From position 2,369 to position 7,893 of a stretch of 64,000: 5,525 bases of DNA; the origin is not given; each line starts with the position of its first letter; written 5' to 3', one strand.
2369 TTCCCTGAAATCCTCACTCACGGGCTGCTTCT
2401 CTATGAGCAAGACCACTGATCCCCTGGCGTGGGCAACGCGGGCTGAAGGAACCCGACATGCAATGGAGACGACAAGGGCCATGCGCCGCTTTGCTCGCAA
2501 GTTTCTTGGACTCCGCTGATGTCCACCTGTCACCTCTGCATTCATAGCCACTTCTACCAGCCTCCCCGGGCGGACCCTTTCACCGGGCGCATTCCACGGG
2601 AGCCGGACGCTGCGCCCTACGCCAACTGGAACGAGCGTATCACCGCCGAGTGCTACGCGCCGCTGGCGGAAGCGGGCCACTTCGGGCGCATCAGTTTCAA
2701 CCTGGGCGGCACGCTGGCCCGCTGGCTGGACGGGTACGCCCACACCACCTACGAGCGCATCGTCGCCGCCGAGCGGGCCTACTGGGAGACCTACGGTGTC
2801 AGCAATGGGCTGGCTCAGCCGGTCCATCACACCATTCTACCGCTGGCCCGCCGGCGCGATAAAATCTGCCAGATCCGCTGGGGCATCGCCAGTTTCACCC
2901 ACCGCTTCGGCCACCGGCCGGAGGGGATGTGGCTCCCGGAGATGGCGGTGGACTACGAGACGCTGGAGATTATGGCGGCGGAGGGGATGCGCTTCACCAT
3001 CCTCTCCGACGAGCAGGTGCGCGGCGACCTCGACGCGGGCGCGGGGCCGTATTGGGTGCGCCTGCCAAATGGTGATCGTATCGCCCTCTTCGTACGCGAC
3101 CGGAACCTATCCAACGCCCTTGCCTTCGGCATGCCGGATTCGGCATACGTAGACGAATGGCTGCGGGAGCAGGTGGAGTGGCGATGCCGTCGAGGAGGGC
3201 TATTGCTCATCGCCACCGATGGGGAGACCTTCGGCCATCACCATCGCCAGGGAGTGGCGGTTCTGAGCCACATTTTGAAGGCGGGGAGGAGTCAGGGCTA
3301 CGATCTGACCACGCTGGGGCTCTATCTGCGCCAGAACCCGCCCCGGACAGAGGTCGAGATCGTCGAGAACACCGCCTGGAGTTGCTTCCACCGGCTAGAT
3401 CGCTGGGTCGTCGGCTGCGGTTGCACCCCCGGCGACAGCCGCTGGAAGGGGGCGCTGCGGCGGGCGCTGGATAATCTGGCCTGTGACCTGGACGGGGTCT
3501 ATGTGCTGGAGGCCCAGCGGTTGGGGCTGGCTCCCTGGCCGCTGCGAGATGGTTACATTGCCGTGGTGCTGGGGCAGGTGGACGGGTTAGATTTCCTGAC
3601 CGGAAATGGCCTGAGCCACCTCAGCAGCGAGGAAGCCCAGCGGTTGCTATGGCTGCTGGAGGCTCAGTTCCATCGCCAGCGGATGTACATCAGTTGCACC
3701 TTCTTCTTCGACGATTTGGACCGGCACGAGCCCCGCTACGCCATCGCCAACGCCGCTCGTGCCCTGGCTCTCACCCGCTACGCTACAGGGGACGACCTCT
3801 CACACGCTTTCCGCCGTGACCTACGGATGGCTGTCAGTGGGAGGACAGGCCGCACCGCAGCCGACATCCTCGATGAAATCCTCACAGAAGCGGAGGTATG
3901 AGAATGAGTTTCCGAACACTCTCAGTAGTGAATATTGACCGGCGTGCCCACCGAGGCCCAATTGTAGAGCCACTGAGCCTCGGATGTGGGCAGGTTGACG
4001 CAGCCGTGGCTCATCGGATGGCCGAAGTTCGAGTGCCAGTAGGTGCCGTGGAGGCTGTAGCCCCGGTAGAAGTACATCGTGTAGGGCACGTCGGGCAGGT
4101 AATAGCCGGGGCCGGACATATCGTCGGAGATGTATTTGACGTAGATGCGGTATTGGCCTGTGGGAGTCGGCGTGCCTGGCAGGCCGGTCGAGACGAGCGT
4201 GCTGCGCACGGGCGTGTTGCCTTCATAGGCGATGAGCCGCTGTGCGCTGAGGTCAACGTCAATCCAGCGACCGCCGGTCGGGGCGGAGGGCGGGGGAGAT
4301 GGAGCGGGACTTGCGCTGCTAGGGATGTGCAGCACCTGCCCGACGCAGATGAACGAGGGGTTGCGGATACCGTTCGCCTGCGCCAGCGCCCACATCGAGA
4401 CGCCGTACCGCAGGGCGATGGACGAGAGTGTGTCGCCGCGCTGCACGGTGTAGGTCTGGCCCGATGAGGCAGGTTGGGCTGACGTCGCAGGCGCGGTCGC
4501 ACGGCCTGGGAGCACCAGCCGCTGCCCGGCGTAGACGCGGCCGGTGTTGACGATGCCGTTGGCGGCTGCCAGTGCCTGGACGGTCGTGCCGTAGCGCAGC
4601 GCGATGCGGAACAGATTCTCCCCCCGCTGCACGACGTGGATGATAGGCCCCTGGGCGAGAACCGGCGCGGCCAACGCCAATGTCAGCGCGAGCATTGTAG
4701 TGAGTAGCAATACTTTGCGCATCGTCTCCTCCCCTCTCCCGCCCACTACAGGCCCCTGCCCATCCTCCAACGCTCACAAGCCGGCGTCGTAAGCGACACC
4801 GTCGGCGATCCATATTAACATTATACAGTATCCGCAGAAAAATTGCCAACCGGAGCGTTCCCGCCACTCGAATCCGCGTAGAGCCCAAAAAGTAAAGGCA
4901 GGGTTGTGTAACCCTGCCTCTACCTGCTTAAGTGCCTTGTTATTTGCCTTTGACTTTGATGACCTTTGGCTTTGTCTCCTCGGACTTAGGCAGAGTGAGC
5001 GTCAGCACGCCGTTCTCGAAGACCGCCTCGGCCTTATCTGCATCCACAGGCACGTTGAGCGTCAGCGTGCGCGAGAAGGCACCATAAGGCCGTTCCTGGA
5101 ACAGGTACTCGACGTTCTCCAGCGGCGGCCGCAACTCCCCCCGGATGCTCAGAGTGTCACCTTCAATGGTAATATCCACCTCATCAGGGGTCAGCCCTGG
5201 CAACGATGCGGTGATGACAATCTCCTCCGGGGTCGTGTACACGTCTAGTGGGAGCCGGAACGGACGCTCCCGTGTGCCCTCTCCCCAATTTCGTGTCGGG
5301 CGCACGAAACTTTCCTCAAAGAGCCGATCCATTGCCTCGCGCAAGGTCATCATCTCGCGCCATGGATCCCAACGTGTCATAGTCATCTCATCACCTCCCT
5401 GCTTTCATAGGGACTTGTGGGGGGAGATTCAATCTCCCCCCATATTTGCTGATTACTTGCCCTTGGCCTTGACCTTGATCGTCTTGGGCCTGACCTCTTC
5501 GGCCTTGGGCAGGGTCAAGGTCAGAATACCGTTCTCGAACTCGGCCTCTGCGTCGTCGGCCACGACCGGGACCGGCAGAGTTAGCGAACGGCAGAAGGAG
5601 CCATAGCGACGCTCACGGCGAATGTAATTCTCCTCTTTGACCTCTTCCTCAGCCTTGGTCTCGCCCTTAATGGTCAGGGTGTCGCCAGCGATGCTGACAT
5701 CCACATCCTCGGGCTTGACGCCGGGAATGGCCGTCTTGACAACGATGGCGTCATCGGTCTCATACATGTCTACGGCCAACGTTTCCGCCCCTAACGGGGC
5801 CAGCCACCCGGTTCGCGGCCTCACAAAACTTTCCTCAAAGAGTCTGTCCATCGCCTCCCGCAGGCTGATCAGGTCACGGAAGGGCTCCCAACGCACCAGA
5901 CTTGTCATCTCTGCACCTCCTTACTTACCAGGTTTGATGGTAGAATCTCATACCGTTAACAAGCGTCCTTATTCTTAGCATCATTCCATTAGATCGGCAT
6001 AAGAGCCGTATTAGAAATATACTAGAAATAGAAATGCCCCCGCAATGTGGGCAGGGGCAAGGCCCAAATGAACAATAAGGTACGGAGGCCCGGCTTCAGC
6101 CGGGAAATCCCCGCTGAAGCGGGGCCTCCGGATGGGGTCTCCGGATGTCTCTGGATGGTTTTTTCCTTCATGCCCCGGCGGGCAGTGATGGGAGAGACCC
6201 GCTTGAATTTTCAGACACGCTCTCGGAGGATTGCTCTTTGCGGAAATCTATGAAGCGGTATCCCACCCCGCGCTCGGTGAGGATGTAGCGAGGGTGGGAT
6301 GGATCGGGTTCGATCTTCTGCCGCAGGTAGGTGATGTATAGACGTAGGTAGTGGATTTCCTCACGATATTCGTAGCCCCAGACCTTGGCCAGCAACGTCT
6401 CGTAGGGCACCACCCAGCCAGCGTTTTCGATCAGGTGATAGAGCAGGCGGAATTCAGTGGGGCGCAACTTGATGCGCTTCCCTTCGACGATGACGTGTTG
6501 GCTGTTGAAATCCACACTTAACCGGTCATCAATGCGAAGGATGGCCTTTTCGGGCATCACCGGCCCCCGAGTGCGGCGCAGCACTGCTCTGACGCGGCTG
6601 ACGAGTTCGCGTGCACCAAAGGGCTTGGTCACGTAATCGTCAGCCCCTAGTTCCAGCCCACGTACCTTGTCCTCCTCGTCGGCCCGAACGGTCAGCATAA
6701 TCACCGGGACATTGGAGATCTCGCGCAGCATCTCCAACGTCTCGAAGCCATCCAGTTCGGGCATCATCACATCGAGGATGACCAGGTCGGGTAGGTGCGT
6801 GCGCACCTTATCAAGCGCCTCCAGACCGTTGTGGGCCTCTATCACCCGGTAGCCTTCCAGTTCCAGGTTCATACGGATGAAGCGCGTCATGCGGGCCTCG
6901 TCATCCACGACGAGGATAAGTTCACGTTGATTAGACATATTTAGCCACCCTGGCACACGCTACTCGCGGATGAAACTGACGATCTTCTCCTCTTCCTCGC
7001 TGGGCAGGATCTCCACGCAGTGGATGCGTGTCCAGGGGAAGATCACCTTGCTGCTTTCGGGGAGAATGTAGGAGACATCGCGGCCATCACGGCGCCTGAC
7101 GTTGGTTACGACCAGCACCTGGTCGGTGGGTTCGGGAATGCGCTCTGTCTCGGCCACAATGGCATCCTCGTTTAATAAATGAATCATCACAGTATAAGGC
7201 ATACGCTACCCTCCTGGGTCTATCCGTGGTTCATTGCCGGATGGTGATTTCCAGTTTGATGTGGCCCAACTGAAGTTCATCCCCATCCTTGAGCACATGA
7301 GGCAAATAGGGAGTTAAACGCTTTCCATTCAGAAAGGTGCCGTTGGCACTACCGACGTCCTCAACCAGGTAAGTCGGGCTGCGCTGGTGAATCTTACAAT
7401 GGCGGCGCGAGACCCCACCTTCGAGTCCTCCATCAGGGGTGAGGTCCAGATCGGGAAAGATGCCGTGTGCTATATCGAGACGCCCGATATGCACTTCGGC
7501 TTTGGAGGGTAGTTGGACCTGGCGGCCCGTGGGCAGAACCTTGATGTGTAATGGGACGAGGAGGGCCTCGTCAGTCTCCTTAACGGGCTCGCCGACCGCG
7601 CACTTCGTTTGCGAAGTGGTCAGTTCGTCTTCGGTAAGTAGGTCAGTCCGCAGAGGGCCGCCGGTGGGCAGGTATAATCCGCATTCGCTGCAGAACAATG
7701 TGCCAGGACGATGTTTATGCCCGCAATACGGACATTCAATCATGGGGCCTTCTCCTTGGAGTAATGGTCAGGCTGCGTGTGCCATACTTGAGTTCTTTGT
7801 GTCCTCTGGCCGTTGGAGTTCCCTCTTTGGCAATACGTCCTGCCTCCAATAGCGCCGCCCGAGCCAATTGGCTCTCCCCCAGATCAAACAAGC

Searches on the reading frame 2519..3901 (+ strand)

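Call 73: search_protein_families(library=pfam, proteins=[window:2519-3901:+], max_evalue=0.001)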
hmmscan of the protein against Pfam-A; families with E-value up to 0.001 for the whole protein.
window:2519-3901:+ (460 aa): 2 families
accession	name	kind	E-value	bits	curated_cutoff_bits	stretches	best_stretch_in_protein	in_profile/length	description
PF12055.13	DUF3536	-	2.6e-24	86.5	25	1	308-442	4-140/284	Domain of unknown function (DUF3536)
PF03065.20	Glyco_hydro_57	-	9.3e-22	78.1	21.2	1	98-247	106-254/291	Glycosyl hydrolase family 57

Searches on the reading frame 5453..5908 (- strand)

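Call 62: search_protein_families(library=pfam, proteins=[window:5453-5908:-], max_evalue=0.001)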
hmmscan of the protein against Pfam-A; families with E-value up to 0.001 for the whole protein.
window:5453-5908:- (151 aa): 3 families
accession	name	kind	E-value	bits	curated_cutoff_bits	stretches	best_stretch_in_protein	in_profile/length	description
PF00011.27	HSP20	-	4.9e-22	78.4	20.8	1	48-146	2-101/102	Hsp20/alpha crystallin family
PF17886.7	ArsA_HSP20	-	6.5e-08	32.5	22.5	1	52-131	1-61/63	HSP20-like domain found in ArsA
PF04969.22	CS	-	0.00064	21.1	21.3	0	47-135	4-78/78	CS domain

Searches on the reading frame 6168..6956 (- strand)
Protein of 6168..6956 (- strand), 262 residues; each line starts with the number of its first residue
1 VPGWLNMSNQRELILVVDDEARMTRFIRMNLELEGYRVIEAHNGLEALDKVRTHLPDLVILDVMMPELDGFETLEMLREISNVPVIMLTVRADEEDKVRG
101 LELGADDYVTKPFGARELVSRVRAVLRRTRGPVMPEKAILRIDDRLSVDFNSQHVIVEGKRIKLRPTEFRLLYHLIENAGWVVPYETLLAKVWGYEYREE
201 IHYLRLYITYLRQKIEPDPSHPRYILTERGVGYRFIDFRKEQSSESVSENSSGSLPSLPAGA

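Call 62: search_protein_families(library=pfam, proteins=[window:6168-6956:-], max_evalue=0.001)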
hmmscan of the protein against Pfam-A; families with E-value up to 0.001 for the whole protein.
window:6168-6956:- (262 aa): 2 families
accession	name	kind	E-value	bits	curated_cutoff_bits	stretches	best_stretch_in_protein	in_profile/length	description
PF00072.30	Response_reg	-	4.1e-32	111.1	30.2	1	14-123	1-111/111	Response regulator receiver domain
PF00486.34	Trans_reg_C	-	5.2e-24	84.5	26.2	1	159-235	1-77/77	Transcriptional regulatory protein, C terminal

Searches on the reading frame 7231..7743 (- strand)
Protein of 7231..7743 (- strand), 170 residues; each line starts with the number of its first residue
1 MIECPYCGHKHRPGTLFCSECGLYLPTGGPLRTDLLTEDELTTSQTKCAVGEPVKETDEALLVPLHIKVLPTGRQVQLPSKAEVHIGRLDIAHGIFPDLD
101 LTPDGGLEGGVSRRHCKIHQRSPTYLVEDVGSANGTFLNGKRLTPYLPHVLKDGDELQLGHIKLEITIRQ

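Call 73: search_protein_families(library=pfam, proteins=[window:7231-7743:-], max_evalue=0.001)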
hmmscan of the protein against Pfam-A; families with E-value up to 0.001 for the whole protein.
window:7231-7743:- (170 aa): 5 families
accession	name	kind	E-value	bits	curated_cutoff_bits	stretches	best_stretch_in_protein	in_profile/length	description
PF00498.31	FHA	-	3.2e-17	63.2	20.7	1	86-160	3-67/67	FHA domain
PF13248.11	Zn_ribbon_3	-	9.1e-07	28.6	27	1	1-23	2-24/26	zinc-ribbon domain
PF16697.10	Yop-YscD_cpl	-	1.2e-06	29.1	33.2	1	110-166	35-90/94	Inner membrane component of T3SS, cytoplasmic domain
PF13240.11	Zn_Ribbon_1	-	1.5e-05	25.1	25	1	4-22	2-20/23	zinc-ribbon domain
PF12773.13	DZR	-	0.00078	20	27.3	0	4-26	1-23/45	Double zinc ribbon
